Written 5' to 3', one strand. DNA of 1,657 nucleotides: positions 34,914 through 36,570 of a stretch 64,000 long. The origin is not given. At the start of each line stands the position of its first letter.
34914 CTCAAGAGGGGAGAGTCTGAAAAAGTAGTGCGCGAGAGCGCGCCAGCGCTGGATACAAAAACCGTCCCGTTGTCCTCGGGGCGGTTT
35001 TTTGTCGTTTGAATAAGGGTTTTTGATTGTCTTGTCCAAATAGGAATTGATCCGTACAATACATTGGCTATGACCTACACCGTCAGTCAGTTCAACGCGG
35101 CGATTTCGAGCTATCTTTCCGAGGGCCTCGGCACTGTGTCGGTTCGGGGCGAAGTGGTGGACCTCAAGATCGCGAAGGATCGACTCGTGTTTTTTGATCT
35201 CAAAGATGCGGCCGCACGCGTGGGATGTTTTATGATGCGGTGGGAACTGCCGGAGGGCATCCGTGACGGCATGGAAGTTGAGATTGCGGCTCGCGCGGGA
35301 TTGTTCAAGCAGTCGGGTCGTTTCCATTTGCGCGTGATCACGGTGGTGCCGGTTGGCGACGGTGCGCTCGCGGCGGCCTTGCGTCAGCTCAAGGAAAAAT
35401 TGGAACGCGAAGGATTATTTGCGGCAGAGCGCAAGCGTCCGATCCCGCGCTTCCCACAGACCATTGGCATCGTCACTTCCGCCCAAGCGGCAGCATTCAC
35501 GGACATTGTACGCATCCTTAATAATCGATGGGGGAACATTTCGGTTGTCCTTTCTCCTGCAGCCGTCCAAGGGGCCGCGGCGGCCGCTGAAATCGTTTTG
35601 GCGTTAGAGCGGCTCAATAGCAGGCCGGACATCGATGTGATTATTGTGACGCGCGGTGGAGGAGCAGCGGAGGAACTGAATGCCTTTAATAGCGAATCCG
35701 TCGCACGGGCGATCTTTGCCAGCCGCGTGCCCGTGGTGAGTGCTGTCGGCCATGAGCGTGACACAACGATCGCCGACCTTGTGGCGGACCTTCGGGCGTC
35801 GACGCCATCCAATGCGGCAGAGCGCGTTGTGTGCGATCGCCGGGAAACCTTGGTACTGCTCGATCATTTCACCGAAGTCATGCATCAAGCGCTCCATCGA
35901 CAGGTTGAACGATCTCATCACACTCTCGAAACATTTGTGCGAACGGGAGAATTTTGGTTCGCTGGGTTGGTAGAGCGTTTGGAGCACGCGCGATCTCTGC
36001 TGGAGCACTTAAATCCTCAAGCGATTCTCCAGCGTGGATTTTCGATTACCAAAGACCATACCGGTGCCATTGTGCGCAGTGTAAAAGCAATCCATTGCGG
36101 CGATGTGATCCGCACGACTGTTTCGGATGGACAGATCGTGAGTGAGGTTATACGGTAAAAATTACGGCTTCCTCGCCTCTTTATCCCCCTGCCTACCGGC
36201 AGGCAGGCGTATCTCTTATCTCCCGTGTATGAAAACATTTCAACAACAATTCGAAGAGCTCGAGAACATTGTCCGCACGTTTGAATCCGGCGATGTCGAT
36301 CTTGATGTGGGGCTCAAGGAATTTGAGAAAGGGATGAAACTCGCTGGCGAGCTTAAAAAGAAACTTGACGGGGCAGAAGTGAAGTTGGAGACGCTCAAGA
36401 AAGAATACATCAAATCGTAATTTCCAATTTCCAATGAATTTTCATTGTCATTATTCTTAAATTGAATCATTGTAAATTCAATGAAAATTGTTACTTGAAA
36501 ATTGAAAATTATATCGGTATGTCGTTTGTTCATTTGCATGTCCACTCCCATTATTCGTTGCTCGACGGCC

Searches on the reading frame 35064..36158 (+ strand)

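Call 77: search_protein_families(library=pfam, proteins=[window:35064-36158:+])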
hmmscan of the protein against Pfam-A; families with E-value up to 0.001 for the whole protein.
window:35064-36158:+ (364 aa): 3 families
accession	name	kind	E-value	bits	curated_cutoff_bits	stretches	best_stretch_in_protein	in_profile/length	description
PF02601.20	Exonuc_VII_L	-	1.7e-80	271.3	35.9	2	118-291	1-174/315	Exonuclease VII, large subunit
PF13742.12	tRNA_anti_2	-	1.8e-14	54.2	27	1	5-93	1-93/95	OB-fold nucleic acid binding domain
PF01165.25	Ribosomal_S21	-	0.00073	19.6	27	0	95-125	2-33/55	Ribosomal protein S21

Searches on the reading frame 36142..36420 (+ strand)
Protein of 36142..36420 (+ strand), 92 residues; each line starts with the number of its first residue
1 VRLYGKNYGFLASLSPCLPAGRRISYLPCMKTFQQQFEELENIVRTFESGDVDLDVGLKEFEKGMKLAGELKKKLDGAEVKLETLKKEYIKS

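Call 77: search_protein_families(library=pfam, proteins=[window:36142-36420:+])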
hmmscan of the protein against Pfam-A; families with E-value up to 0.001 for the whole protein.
window:36142-36420:+ (92 aa): 1 family
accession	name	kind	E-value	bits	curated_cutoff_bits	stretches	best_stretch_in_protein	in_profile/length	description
PF02609.21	Exonuc_VII_S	-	1.1e-14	54.6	24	1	33-83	1-51/52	Exonuclease VII small subunit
